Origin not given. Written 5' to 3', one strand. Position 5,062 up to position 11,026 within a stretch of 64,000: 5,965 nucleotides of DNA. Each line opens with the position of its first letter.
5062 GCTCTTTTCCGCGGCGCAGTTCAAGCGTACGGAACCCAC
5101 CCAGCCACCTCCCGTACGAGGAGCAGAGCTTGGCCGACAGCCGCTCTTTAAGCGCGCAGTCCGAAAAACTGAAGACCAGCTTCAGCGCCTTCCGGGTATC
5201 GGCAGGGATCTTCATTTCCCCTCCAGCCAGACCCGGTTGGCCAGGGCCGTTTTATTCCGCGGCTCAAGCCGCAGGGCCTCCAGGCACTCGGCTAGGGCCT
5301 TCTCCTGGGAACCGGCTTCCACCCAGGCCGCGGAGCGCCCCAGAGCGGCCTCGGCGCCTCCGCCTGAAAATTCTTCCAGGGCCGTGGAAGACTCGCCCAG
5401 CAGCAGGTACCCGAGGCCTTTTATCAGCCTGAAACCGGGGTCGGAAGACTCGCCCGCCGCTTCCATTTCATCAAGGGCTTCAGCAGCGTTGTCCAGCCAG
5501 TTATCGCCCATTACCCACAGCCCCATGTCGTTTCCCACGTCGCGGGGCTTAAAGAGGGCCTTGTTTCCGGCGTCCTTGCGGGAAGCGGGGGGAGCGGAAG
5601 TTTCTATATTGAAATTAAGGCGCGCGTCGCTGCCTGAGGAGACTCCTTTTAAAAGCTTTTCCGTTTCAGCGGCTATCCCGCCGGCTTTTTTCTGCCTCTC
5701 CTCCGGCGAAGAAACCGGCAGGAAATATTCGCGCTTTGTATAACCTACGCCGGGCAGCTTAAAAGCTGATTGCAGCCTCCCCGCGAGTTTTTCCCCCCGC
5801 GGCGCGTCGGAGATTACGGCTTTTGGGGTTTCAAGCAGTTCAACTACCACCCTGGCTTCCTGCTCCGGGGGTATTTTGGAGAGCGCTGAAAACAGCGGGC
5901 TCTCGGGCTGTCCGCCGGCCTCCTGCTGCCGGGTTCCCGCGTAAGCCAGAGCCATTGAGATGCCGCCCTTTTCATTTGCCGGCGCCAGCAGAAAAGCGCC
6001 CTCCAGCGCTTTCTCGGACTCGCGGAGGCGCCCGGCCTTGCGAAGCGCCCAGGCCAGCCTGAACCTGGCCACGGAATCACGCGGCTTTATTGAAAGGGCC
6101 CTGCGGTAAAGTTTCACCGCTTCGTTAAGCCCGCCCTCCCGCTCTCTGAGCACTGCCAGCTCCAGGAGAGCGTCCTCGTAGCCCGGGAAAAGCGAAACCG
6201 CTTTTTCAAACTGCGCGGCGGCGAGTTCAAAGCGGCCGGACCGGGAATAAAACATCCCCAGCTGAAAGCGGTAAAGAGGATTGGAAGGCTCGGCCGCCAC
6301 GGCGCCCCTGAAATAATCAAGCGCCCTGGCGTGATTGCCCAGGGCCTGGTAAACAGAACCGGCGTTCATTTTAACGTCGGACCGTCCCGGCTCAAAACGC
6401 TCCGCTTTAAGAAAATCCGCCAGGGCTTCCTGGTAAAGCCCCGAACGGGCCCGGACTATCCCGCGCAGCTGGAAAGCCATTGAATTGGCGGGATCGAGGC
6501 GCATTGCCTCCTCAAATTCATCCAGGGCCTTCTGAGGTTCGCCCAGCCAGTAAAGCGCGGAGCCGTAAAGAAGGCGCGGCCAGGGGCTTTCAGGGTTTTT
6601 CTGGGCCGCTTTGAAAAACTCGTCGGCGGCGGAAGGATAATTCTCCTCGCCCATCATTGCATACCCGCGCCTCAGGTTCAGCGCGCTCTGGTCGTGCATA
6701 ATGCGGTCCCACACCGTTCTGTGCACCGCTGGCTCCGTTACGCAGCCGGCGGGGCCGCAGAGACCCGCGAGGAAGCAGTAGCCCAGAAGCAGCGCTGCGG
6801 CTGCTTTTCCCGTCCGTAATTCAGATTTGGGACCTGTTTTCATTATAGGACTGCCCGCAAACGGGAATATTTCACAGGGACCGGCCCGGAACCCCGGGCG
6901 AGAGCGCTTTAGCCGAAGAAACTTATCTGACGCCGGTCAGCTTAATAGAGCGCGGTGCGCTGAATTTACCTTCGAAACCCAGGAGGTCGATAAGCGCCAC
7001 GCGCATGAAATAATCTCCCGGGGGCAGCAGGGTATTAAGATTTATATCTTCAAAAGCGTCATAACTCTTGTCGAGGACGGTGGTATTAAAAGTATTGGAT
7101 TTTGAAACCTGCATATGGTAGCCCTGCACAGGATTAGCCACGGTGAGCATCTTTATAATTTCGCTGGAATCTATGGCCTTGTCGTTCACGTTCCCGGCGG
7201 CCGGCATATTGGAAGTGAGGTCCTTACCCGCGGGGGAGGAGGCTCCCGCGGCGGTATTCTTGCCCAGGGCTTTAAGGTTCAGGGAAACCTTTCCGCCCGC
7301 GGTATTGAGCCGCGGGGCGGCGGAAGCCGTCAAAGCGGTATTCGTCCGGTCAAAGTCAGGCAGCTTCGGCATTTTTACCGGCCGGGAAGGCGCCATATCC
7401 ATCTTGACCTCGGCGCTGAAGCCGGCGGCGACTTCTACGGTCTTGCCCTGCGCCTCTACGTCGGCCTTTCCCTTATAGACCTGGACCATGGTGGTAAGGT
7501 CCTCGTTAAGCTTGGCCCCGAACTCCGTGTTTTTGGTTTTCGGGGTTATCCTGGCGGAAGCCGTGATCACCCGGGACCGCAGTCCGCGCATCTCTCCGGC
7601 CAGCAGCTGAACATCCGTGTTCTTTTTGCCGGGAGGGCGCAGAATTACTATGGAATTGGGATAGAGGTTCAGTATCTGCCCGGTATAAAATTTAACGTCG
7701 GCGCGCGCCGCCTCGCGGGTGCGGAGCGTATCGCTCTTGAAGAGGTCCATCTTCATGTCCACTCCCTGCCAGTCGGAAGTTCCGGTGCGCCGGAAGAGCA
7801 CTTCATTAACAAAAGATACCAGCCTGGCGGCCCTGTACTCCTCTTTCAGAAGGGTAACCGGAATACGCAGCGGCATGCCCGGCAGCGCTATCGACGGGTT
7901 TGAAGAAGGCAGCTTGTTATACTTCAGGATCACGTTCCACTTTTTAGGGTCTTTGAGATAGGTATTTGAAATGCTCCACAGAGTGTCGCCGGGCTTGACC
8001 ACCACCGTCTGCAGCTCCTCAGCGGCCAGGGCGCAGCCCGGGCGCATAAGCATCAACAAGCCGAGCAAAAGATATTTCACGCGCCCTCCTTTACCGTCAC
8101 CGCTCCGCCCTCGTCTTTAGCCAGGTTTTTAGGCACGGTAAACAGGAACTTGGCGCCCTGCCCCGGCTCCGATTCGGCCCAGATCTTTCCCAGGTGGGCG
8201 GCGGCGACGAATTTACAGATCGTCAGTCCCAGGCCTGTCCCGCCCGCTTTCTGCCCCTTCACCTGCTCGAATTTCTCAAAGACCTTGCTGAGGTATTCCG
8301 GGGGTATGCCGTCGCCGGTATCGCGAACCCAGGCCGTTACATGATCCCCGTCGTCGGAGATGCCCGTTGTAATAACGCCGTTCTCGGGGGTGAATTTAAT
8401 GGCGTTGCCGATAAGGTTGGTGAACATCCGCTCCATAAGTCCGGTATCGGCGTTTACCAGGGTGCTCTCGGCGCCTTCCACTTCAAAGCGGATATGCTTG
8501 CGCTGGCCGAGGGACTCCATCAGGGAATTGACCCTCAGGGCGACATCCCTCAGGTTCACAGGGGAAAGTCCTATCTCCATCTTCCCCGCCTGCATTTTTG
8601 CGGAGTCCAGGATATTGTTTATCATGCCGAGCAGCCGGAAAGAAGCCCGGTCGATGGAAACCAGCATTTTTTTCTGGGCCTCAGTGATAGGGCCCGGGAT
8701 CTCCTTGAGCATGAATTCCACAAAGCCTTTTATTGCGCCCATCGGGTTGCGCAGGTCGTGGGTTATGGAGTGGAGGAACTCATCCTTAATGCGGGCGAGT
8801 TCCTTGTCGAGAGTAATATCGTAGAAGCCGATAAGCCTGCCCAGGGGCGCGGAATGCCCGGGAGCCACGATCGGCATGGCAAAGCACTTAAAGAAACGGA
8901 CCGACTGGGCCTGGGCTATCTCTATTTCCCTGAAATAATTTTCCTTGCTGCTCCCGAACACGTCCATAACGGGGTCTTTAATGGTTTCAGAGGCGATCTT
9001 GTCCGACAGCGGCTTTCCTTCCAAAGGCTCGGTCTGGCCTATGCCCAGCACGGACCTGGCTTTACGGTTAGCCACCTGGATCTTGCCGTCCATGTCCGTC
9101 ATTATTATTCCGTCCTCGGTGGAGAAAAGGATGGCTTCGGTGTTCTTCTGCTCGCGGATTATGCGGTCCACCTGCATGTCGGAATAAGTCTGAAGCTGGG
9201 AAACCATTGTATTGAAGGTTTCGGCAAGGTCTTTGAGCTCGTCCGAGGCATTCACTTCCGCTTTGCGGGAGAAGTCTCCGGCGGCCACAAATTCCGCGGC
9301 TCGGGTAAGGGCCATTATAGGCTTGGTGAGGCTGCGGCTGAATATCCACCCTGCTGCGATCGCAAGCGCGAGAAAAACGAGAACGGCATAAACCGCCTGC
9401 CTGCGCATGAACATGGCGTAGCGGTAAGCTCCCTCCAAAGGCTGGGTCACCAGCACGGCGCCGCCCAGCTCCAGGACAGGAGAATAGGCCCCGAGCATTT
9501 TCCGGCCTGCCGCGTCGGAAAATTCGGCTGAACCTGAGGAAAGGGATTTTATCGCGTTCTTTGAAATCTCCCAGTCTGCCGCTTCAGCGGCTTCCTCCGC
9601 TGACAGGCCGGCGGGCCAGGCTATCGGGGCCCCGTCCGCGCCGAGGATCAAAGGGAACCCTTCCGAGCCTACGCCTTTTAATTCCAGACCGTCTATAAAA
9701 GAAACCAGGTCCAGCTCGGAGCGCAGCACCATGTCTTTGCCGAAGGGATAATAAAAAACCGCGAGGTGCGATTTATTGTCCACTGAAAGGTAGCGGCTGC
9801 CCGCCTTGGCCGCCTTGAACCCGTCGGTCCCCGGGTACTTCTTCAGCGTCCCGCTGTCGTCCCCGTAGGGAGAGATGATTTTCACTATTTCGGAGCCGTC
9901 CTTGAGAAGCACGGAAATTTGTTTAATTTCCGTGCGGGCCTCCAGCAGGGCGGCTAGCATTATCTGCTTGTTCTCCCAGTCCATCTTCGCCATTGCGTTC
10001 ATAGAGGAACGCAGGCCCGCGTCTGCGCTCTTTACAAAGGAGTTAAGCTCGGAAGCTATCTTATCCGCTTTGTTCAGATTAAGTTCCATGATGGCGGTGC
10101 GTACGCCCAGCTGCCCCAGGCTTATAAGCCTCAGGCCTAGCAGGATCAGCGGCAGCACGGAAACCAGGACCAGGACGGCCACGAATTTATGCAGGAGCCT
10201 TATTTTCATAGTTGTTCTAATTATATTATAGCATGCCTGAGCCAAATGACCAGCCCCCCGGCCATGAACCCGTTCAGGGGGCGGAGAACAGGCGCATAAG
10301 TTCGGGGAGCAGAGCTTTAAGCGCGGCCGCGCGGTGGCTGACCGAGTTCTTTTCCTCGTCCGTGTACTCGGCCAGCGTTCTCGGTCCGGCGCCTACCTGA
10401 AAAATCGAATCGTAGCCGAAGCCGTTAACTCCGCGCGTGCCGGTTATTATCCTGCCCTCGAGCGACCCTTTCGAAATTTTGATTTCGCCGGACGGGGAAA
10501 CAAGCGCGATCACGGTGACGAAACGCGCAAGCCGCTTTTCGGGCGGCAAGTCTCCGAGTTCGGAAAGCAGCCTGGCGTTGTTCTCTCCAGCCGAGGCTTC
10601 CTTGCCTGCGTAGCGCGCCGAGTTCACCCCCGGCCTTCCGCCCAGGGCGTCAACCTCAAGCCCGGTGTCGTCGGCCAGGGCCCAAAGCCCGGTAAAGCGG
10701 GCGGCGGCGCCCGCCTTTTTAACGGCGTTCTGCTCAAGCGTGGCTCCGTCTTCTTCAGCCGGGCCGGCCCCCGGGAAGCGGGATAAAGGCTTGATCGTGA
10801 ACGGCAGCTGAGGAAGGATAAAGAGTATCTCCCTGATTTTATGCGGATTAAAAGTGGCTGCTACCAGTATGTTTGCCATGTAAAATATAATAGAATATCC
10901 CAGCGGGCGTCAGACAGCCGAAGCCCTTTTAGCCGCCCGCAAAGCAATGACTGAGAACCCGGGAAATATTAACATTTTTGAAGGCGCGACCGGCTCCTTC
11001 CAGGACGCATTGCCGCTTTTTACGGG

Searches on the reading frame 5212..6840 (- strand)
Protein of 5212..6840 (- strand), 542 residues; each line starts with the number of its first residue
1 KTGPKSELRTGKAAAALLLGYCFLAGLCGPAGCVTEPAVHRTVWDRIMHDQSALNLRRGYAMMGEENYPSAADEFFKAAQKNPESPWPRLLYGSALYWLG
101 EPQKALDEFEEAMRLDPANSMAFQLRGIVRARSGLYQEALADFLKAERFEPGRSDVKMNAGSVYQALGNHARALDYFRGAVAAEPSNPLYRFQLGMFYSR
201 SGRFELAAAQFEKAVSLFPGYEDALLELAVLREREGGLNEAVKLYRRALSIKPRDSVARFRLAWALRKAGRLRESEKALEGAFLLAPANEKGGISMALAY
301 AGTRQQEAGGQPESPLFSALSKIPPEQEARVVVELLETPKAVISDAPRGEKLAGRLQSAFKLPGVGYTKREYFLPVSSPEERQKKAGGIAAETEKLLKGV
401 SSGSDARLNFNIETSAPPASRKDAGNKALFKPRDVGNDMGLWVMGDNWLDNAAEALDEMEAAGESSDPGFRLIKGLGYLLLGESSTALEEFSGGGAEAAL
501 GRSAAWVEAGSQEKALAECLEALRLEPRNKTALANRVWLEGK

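Call 20: search_protein_families(library=ncbifam, proteins=[window:5212-6840:-], max_evalue=0.00001)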
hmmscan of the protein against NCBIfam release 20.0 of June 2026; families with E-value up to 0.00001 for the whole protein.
window:5212-6840:- (542 aa): 16 families
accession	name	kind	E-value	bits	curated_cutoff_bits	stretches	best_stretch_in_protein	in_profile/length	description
TIGR02521.1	type_IV_pilW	equivalog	6.6e-24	84.7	154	2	31-188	10-169/234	type IV pilus biogenesis/stability protein PilW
NF040959.1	MamA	equivalog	4.4e-23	81.8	200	2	127-251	78-202/204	magnetosome protein MamA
TIGR02917.1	PEP_TPR_lipo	equivalog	5.6e-21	74.2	312.2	1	64-305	341-582/899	XrtA/PEP-CTERM system TPR-repeat protein PrsT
TIGR02552.1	LcrH_SycD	equivalog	2.6e-17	62.8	104.8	0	201-290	31-120/136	SycD/LcrH family type III secretion system chaperone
NF033758.1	gliding_GltE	equivalog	6.6e-15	55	225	1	177-301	75-199/411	adventurous gliding motility TPR repeat lipoprotein GltE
NF047371.1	FlcA_CTERM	equivalog_domain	3.3e-13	49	300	1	128-218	447-537/646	periplasmic flagellar collar protein FlcA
NF033762.1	social_mot_Tgl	equivalog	5.6e-13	48.8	225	1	153-303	30-183/252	social motility TPR repeat lipoprotein Tgl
NF047507.1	TPR_BatC_Lepto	exception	5.9e-11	42.3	175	0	112-233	18-141/214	TPR repeat-containing protein BatC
NF033920.0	C39_PA2778_fam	equivalog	1.7e-10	40.7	150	0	161-253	163-255/255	PA2778 family cysteine peptidase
TIGR00990.1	3a0801s09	subfamily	3e-10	39.4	757.25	1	107-249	315-460/615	mitochondrial import receptor subunit TOM70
NF002725.1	PRK02603.1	equivalog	3.2e-10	40.3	143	0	126-218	41-136/173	photosystem I assembly protein Ycf3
TIGR02795.1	tol_pal_ybgF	equivalog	6.4e-08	33.2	90.1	0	58-113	8-59/119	tol-pal system protein YbgF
TIGR00540.1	TPR_hemY_coli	hypoth_equivalog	3.3e-07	29.4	142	1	169-248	307-385/385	heme biosynthesis-associated TPR protein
TIGR03939.1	PGA_TPR_OMP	equivalog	4.5e-07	28.5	366.65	0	123-219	398-494/800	poly-beta-1,6 N-acetyl-D-glucosamine export porin PgaA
NF007302.0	PRK09782.1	equivalog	2.7e-06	25.6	1223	0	46-210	541-700/990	phage receptor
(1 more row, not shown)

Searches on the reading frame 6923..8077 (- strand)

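Call 20: search_protein_families(library=ncbifam, proteins=[window:6923-8077:-], max_evalue=0.00001)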
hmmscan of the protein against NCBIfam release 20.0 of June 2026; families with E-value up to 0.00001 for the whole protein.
window:6923-8077:- (384 aa): 1 family
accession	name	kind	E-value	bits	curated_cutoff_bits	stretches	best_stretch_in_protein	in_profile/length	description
NF008399.0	PRK11198.1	equivalog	1.1e-06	29.2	134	1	18-74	91-147/149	peptidoglycan-binding protein LysM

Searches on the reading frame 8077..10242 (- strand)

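Call 20: search_protein_families(library=ncbifam, proteins=[window:8077-10242:-], max_evalue=0.00001)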
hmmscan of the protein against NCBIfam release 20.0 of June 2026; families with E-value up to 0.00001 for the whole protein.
window:8077-10242:- (721 aa): 82 families (the best 25 are shown)
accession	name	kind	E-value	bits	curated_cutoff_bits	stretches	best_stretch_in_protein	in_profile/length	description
NF033092.0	HK_WalK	equivalog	2.1e-68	231.4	725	1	243-704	135-593/594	cell wall metabolism sensor histidine kinase WalK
NF046044.1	PnpS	equivalog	3.4e-67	227.1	400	1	308-704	1-390/390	two-component system histidine kinase PnpS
TIGR02966.1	phoR_proteo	equivalog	3e-50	171.1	334.2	1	366-702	6-332/333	phosphate regulon sensor histidine kinase PhoR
NF047874.1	MASE3_PAS_HK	subfamily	9.7e-49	166.7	560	1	336-711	239-631/655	MASE3 domain-containing sensor histidine kinase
NF008468.0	PRK11360.1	equivalog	3.9e-48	164.2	646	1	244-708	156-611/616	two-component system sensor histidine kinase AtoS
TIGR02956.1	TMAO_torS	equivalog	1.8e-46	158.7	676.5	1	483-710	461-687/967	TMAO reductase system sensor histidine kinase/response regulator TorS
NF045911.1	TCSHisKinNblS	equivalog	1.1e-44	152.9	1000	1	280-703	179-618/621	two-component system sensor histidine kinase NblS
NF040691.1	MtrAB_MtrB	equivalog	1.6e-44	152.8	450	2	480-707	265-494/507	MtrAB system histidine kinase MtrB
NF008318.0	PRK11107.1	equivalog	4.6e-42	144.1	890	1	480-708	287-521/920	two-component sensor histidine kinase BarA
NF008312.0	PRK11100.1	equivalog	1.1e-41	143.2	356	1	488-704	258-473/477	two-component system sensor histidine kinase CreC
TIGR01386.1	cztS_silS_copS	subfamily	5.2e-40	137.8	292.55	1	487-704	242-457/457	heavy metal sensor histidine kinase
NF041880.1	EPS_EpsF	equivalog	1.2e-39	136.1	900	1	484-699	272-487/492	response regulator EpsF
NF047465.1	hybrid_HK_LvrA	exception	2.9e-38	131.4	1200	1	481-704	197-421/819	hybrid histidine kinase/response regulator LvrA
NF012163.2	BaeS_SmeS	equivalog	5e-38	131.2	500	2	484-701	238-454/457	sensor histidine kinase efflux regulator BaeS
NF011874.0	PRK15347.1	equivalog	6.4e-38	130.4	852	1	484-705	396-614/921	two component system sensor kinase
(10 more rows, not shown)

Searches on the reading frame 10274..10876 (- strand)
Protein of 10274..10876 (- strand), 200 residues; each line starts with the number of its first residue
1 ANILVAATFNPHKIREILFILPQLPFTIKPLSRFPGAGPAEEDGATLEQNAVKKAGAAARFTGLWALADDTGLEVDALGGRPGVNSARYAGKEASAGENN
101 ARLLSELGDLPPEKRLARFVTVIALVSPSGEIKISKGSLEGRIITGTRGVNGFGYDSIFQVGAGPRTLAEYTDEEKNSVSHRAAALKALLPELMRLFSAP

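Call 20: search_protein_families(library=ncbifam, proteins=[window:10274-10876:-], max_evalue=0.00001)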
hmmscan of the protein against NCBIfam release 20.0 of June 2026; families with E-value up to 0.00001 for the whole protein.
window:10274-10876:- (200 aa): 8 families
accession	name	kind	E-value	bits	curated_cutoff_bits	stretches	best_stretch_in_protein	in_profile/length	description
NF011397.0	PRK14822.1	equivalog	4.7e-62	208.9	234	1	3-195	3-195/201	XTP/dITP diphosphatase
TIGR00042.1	TIGR00042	equivalog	2.4e-44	150.9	145.35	1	4-190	2-180/184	RdgB/HAM1 family non-canonical purine NTP pyrophosphatase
NF002698.0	PRK02491.1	equivalog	2.8e-44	151.5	301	1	3-190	129-317/328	nucleoside-triphosphate diphosphatase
NF011398.0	PRK14823.1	equivalog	2.5e-42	144.9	272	1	4-191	3-186/191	non-canonical purine NTP diphosphatase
NF011401.0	PRK14826.1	equivalog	1e-39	136.3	268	1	4-197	11-220/226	putative deoxyribonucleotide triphosphate pyrophosphatase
NF011399.0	PRK14824.1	subfamily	1e-33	116.5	267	1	3-194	5-201/206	putative deoxyribonucleotide triphosphate pyrophosphatase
NF011396.0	PRK14821.1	equivalog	1.4e-24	86.6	203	1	5-190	4-177/185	XTP/dITP diphosphatase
NF011400.0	PRK14825.1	equivalog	7.7e-16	58.4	246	1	4-189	4-190/199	putative deoxyribonucleotide triphosphate pyrophosphatase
